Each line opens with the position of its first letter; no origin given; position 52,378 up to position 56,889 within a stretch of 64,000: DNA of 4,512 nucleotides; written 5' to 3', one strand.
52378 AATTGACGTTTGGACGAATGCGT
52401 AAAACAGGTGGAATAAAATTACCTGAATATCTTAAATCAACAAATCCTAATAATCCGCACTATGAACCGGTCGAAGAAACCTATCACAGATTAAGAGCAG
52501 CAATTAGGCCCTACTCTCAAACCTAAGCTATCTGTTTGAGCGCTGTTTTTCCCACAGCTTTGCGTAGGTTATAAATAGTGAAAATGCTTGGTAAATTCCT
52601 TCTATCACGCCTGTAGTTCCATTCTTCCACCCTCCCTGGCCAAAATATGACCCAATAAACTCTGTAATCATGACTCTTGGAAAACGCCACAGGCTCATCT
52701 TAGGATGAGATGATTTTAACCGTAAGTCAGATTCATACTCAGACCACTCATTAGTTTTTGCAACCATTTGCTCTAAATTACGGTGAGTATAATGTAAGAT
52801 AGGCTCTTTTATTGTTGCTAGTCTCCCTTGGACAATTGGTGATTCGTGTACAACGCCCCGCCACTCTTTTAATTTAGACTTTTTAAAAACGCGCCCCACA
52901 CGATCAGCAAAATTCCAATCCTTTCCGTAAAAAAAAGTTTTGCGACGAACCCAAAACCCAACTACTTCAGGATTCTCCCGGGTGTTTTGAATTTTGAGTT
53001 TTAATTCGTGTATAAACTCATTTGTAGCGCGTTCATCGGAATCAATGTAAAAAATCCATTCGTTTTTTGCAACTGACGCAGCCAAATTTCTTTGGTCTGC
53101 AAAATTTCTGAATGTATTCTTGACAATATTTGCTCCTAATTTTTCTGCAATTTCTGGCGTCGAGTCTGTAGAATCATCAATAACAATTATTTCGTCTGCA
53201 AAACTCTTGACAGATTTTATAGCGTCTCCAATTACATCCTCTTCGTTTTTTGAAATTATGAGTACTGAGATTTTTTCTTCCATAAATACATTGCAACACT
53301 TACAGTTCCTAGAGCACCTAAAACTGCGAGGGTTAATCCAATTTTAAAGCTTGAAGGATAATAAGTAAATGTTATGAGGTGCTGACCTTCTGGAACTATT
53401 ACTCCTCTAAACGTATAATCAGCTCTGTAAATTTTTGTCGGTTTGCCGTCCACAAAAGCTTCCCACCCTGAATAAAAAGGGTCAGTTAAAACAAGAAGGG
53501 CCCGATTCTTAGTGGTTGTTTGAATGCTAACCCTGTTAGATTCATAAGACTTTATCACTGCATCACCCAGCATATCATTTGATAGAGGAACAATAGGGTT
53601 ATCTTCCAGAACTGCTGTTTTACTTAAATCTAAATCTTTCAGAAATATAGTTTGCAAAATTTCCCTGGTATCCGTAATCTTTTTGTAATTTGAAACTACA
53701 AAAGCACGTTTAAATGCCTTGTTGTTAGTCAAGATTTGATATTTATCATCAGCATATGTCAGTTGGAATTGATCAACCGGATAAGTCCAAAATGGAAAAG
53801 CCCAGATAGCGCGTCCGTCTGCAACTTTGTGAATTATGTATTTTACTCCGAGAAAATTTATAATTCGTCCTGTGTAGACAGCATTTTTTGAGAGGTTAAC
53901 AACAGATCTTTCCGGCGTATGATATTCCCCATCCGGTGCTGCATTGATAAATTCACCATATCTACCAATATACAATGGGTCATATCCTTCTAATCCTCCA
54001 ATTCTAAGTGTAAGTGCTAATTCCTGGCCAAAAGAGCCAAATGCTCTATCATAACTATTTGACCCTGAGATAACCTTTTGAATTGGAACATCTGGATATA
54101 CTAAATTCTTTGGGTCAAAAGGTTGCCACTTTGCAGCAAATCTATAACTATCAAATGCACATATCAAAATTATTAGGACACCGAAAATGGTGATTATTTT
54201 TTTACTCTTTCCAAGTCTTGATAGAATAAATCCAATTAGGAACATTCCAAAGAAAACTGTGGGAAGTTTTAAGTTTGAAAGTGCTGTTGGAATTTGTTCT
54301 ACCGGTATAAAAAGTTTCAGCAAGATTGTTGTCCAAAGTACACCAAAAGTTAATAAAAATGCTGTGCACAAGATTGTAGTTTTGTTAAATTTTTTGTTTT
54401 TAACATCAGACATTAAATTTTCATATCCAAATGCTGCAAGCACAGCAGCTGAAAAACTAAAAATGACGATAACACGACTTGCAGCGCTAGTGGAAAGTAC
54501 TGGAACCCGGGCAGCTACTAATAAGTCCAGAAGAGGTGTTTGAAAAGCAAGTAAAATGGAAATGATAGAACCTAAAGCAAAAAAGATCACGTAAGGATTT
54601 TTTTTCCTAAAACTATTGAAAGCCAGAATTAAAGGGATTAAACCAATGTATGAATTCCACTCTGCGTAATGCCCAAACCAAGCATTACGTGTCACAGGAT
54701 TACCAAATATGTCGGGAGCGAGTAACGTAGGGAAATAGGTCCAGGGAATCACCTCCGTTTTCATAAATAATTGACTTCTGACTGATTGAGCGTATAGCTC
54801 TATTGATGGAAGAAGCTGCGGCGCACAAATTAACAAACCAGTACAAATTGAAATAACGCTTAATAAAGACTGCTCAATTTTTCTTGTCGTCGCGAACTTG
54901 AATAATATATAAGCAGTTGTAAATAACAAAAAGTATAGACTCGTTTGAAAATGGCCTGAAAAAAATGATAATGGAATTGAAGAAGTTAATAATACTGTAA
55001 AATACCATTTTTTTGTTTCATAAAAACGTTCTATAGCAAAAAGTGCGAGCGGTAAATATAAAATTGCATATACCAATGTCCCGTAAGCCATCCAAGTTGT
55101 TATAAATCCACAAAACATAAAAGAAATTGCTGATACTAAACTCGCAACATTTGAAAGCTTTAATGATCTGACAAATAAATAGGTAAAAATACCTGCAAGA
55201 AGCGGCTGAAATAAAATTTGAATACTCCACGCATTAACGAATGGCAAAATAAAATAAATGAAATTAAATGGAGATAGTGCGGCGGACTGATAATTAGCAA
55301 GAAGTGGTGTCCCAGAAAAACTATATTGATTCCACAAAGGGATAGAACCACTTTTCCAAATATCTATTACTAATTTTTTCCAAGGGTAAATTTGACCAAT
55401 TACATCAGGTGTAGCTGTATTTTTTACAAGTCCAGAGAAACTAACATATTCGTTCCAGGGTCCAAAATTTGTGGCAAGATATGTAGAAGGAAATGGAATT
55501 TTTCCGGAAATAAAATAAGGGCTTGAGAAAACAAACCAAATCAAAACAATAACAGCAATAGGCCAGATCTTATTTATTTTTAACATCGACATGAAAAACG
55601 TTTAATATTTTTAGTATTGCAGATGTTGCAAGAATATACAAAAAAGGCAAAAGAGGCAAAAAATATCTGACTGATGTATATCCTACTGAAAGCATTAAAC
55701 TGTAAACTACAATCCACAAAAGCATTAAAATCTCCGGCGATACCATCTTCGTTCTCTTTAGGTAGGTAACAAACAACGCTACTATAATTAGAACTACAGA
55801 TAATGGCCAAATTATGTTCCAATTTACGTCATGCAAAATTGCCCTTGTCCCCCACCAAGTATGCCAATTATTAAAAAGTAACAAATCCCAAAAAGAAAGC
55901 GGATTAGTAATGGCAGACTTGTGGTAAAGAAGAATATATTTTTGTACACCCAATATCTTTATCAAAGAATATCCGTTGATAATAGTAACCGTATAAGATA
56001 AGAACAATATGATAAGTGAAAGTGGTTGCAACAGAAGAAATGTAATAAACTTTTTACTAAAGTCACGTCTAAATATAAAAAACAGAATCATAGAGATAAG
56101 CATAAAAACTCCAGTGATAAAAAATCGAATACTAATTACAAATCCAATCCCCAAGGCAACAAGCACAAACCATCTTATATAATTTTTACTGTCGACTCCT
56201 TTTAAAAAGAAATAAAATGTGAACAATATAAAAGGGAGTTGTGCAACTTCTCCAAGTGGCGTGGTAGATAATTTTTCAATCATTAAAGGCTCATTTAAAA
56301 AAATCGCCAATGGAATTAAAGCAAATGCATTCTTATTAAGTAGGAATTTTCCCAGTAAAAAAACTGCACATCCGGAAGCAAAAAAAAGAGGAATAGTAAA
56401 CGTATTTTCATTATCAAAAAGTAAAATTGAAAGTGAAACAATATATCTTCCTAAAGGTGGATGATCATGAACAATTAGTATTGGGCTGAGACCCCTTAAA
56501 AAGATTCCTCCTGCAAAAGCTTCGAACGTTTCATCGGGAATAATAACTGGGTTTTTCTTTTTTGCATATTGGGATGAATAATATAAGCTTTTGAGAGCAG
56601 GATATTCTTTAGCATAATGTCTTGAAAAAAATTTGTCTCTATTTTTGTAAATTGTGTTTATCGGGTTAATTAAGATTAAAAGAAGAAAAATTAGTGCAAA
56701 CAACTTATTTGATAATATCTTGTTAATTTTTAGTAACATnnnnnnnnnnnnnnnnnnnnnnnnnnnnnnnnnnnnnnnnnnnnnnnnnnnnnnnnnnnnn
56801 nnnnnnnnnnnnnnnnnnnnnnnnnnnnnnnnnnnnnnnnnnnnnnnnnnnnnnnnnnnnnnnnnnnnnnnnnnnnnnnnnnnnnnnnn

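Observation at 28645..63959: Family B: four paralogs sharing a strongly conserved N-terminal motif, HDG-x2-HV-x-R...P-R-W-A-x3-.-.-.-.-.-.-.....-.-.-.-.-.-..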

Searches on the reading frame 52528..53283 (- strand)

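Call 7: search_protein_families(library=pfam, proteins=[window:52528-53283:-], max_evalue=0.01)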
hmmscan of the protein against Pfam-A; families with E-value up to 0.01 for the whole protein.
window:52528-53283:- (251 aa): 3 families
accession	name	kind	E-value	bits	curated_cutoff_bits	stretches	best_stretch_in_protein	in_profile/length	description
PF00535.33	Glycos_transf_2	-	7.4e-19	68.7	23.3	1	6-128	1-132/168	Glycosyl transferase family 2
PF13704.12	Glyco_tranf_2_4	-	9.7e-05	23.2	27.5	1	12-84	1-82/98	Glycosyl transferase family 2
PF10111.15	Glyco_tranf_2_2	-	0.0012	18.8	27.3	1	7-107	2-117/276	Glycosyltransferase like family 2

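Call 20: search_protein_families(library=ncbifam, proteins=[window:52528-53283:-], max_evalue=0.001)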
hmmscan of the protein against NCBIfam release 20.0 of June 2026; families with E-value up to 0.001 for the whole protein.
window:52528-53283:- (251 aa): 10 families
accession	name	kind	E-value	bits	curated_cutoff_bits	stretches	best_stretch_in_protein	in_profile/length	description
TIGR04283.1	glyco_like_mftF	equivalog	3.3e-11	43.2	182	1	5-103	1-102/221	TIGR04283 family arsenosugar biosynthesis glycosyltransferase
TIGR04195.1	S_glycosyl_SunS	equivalog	1.3e-08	34.2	350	1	5-89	59-147/421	SunS family peptide S-glycosyltransferase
TIGR04182.1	glyco_TIGR04182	equivalog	1.1e-07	31.5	325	1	5-94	2-93/293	S-layer glycoprotein N-glycosyltransferase AglJ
NF010496.0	PRK13915.1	equivalog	1.5e-07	30.8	262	1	2-57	30-92/307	glucosyl-3-phosphoglycerate synthase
NF041391.1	DPhHxTase_Halo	equivalog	6.7e-07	28.5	375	1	12-96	4-91/213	dolichyl-phosphate hexose transferase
NF047683.1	TeichurnBiosyTuaG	equivalog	6.1e-06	26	400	1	2-91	5-104/252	teichuronic acid biosynthesis protein TuaG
NF058614.1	PPMAGASynPpgS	equivalog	7e-05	22.3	370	1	7-56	4-54/226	polyprenyl-phospho-N-acetylgalactosaminyl synthase PpgS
TIGR03937.1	PgaC_IcaA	equivalog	0.00027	20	422.3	1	3-88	45-140/407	poly-beta-1,6-N-acetyl-D-glucosamine synthase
NF038299.1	EPS_HpsN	equivalog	0.00049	19.2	425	1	4-107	2-112/317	hormogonium polysaccharide biosynthesis glycosyltransferase HpsN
NF050050.1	ProtGlycPglI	equivalog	0.0006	19.3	500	1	4-100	3-110/306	GalNAc(5)-diNAcBac-PP-undecaprenol beta-1,3-glucosyltransferase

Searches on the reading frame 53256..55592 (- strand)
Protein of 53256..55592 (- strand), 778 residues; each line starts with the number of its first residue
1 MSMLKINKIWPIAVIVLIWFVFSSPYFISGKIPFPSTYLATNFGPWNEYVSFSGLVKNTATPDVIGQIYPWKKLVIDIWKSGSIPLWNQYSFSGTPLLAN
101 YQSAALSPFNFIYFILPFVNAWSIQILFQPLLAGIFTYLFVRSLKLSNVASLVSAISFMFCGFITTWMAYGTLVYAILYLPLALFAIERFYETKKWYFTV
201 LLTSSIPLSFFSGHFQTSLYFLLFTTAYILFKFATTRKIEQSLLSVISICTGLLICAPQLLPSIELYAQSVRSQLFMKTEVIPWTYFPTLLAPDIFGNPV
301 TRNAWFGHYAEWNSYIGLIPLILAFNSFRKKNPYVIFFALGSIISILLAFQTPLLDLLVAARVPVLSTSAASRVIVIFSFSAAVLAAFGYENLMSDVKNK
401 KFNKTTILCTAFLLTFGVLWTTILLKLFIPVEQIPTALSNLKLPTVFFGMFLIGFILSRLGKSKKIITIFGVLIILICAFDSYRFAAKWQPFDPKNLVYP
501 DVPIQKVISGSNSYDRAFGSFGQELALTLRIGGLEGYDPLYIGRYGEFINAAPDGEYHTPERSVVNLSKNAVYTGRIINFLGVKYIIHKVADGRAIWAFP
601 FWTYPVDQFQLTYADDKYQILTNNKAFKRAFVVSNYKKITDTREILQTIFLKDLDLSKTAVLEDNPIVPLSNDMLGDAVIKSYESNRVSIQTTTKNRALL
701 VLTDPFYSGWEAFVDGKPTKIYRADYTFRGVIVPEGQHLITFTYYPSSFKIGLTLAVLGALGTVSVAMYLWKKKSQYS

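Call 5: search_protein_families(library=pfam, proteins=[window:53256-55592:-], max_evalue=0.1)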
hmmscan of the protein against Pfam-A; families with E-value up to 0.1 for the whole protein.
window:53256-55592:- (778 aa): 1 family
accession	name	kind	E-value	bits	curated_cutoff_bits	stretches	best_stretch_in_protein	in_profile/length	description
PF09586.16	YfhO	-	1.4e-23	83.7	28.5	2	680-755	758-834/835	Bacterial membrane protein YfhO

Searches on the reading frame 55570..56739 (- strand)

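Call 7: search_protein_families(library=pfam, proteins=[window:55570-56739:-], max_evalue=0.01)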
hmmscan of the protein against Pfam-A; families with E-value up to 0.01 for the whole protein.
window:55570-56739:- (389 aa): 0 families

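Call 20: search_protein_families(library=ncbifam, proteins=[window:55570-56739:-], max_evalue=0.001)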
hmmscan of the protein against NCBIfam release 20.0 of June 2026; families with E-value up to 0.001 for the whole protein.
window:55570-56739:- (389 aa): 0 families

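Call 50: search_protein_families(library=pfam, proteins=[window:55570-56739:-], max_evalue=1)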
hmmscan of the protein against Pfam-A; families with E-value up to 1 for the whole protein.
window:55570-56739:- (389 aa): 2 families
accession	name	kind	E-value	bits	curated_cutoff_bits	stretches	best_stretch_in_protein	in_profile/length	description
PF06376.17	AGP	-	0.044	14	25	1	316-327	23-34/36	Arabinogalactan peptide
PF25630.1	Phycodna_minor_capsid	-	0.94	10.3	27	1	13-71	6-62/96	Phycodnaviridae minor capsid protein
